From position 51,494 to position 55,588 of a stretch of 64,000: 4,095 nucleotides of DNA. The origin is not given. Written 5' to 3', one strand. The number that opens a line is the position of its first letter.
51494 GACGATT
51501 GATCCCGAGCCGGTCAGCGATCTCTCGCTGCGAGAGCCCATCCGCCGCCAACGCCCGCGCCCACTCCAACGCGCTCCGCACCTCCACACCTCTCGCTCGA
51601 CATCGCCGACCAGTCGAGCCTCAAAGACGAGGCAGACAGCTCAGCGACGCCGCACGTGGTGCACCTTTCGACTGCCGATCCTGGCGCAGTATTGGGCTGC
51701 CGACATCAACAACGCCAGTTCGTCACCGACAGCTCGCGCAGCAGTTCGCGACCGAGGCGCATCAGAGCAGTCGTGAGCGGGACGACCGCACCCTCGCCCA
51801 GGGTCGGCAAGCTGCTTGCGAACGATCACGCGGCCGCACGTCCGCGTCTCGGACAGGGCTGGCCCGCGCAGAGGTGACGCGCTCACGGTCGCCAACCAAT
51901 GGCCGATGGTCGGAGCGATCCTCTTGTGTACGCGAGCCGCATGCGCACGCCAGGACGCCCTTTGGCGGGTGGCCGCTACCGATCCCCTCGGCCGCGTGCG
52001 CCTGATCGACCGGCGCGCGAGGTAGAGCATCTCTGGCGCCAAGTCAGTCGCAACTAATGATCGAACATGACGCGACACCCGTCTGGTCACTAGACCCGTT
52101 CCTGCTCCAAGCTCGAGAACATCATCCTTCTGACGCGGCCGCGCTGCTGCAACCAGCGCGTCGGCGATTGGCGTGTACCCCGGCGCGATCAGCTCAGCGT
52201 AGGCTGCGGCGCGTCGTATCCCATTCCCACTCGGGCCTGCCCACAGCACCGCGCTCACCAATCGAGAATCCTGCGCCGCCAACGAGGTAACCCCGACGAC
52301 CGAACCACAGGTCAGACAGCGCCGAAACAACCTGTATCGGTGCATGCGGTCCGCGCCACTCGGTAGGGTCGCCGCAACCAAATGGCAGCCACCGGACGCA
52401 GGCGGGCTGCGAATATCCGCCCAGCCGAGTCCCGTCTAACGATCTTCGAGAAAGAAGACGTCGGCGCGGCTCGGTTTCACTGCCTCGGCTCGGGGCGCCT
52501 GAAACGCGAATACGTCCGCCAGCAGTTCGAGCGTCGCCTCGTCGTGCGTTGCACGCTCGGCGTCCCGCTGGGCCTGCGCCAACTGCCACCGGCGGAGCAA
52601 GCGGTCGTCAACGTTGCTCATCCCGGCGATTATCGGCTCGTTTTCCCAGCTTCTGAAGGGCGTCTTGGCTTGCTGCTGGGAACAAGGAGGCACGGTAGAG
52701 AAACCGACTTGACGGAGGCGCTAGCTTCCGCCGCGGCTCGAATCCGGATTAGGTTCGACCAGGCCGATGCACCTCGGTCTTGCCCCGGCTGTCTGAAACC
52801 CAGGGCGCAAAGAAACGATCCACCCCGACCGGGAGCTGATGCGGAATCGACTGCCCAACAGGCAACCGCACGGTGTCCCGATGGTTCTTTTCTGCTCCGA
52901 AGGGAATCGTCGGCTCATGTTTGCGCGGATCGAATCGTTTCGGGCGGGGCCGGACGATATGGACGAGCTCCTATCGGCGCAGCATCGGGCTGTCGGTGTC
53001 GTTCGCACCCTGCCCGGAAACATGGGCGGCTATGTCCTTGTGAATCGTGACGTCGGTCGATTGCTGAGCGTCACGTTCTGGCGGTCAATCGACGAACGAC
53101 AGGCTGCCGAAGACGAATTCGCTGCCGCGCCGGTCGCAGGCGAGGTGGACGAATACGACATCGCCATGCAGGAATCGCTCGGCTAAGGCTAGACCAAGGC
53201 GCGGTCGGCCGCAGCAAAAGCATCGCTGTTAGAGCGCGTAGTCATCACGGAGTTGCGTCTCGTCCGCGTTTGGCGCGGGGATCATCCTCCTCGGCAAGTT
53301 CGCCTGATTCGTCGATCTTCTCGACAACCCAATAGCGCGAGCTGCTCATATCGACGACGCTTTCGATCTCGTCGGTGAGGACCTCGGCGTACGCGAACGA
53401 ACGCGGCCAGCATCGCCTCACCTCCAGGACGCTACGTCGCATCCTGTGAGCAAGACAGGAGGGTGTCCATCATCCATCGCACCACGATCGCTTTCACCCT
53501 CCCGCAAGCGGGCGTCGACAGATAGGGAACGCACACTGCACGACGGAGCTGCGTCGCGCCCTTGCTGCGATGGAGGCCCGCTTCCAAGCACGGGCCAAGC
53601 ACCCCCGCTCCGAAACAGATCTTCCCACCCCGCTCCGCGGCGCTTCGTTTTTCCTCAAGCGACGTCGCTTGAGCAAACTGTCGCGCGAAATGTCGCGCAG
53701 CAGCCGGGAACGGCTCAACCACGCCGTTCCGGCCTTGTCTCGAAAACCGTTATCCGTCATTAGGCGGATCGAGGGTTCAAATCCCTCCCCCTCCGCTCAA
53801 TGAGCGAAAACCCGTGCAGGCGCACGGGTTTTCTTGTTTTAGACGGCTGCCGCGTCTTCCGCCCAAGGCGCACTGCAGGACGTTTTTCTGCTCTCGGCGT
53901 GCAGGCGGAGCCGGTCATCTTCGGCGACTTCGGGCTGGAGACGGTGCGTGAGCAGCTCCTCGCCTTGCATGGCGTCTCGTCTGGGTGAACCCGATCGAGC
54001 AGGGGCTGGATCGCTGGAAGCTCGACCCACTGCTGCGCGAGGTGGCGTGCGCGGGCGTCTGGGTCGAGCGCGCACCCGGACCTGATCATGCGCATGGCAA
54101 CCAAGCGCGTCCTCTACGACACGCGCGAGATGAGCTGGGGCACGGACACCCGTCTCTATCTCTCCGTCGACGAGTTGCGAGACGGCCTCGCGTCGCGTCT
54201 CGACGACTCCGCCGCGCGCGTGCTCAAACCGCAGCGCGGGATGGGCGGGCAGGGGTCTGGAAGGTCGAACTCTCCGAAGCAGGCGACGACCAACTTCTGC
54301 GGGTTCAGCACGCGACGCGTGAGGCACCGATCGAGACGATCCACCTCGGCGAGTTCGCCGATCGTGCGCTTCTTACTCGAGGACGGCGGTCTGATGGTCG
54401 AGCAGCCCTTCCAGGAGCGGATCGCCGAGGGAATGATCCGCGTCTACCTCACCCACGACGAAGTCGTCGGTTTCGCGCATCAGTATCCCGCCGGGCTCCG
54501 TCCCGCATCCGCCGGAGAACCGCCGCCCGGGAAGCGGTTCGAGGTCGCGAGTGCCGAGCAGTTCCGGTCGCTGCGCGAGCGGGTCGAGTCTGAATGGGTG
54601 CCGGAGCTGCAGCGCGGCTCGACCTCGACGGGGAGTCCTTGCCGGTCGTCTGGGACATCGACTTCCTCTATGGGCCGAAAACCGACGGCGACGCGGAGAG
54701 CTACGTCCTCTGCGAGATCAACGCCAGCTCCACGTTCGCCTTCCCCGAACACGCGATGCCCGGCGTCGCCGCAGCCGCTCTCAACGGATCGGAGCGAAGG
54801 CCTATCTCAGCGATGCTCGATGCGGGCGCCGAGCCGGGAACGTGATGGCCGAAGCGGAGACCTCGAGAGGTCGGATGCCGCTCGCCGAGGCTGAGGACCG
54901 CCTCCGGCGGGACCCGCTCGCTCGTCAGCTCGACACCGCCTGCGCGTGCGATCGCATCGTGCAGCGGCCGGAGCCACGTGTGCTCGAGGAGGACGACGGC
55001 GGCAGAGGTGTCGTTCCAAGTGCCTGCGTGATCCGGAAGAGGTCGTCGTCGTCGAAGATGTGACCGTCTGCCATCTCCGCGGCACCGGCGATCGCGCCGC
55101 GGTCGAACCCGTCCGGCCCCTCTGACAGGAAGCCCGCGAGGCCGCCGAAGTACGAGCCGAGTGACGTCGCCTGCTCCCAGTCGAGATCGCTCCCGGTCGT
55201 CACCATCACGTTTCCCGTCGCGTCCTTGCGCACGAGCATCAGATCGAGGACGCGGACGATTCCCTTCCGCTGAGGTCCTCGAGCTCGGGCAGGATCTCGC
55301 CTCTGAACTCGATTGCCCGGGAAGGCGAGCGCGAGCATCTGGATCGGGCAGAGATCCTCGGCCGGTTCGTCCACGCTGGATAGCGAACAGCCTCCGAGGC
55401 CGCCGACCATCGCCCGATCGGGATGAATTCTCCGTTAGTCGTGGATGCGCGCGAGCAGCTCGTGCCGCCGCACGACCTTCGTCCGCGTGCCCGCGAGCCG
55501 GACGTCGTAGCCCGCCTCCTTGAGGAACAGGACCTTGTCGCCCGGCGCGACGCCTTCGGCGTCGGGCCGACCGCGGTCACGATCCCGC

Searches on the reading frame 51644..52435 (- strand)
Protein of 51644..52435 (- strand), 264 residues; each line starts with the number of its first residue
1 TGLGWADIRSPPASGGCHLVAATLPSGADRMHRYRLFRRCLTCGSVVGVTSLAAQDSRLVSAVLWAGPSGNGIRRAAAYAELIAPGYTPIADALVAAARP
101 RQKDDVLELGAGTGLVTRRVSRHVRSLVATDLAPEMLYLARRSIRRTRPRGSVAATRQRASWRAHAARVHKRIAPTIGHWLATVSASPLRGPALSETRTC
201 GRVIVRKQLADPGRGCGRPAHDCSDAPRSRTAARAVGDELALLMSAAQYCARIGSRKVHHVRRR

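Call 10: search_protein_families(library=pfam, proteins=[window:51644-52435:-], max_evalue=0.01)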
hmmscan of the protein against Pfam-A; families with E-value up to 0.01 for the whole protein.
seq(264 aa): 7 families
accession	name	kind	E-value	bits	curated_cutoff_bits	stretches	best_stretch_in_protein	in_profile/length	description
PF13649.12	Methyltransf_25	-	6.6e-07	30.4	27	1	106-151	1-48/97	Methyltransferase domain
PF08241.18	Methyltransf_11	-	0.00012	23.1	21.2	1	107-148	1-42/95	Methyltransferase domain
PF00398.26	RrnaAD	-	0.00018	21.1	24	1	91-143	19-71/263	Ribosomal RNA adenine dimethylase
PF08242.18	Methyltransf_12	-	0.00044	21.4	30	1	107-149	1-45/98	Methyltransferase domain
PF10294.15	Methyltransf_16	-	0.0033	17.6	21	1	100-149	44-94/174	Lysine methyltransferase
PF05219.18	DREV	-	0.0035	16.9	26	1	101-137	93-129/265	DREV methyltransferase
PF13489.12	Methyltransf_23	-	0.0044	17.2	27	1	94-148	13-61/164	Methyltransferase domain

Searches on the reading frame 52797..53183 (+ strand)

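Call 10: search_protein_families(library=pfam, proteins=[window:52797-53183:+], max_evalue=0.01)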
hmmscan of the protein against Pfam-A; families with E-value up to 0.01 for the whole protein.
seq(129 aa): 1 family
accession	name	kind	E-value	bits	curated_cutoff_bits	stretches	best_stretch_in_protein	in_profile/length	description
PF03992.22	ABM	-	0.0014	19.2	23.1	1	41-101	1-63/78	Antibiotic biosynthesis monooxygenase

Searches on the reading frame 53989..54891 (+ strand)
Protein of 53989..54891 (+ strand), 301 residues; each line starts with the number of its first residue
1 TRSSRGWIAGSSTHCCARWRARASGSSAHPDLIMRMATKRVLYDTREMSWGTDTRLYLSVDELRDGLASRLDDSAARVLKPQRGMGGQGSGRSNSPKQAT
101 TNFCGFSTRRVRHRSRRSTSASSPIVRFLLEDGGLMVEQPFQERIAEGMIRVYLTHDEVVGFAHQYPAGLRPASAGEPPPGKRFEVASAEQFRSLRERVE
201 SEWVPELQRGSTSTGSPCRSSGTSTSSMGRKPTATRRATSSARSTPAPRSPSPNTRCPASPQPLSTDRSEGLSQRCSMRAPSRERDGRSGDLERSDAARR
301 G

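Call 10: search_protein_families(library=pfam, proteins=[window:53989-54891:+], max_evalue=0.01)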
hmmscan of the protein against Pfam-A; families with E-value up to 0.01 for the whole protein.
window:53989-54891:+ (301 aa): 1 family
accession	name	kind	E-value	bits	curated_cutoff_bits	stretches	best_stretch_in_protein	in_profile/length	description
PF20668.2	DUF6815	-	4.7e-08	34.3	28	1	147-209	1-64/105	Domain of unknown function (DUF6815)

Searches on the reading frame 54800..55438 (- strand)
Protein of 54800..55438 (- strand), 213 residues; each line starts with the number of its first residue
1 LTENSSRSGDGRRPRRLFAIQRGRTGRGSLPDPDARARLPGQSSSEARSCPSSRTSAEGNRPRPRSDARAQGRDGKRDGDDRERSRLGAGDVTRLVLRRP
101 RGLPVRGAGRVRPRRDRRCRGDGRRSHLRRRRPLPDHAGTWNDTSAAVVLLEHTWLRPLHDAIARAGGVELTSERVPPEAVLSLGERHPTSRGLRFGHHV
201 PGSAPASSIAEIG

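Call 68: search_protein_families(library=pfam, proteins=[window:54800-55438:-], max_evalue=0.01)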
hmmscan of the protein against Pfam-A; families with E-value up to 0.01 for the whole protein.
seq(213 aa): 0 families
